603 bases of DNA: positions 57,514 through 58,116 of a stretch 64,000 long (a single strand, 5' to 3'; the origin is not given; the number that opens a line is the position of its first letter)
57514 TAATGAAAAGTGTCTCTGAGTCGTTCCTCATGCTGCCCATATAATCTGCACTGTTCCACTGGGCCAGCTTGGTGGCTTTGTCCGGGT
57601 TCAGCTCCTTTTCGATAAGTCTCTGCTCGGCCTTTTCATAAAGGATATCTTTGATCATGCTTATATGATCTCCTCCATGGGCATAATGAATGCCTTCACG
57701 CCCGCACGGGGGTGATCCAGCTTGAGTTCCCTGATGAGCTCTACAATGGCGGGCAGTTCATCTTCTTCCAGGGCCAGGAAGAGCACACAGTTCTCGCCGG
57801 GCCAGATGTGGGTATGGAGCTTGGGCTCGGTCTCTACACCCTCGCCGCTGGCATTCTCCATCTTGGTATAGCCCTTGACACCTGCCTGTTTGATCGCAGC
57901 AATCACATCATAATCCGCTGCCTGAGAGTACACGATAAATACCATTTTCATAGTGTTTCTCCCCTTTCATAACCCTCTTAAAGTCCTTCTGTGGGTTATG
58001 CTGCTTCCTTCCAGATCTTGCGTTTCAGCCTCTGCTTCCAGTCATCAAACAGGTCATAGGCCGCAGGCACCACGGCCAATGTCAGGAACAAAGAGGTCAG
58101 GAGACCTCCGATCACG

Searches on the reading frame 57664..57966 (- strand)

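Call 63: search_protein_families(library=pfam, proteins=[window:57664-57966:-], max_evalue=0.001)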
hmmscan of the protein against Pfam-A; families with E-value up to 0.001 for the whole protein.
window:57664-57966:- (101 aa): 1 family
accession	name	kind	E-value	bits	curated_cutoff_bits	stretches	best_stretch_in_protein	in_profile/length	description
PF00543.27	P-II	-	1.6e-09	38.5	25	1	6-100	1-95/102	Nitrogen regulatory protein P-II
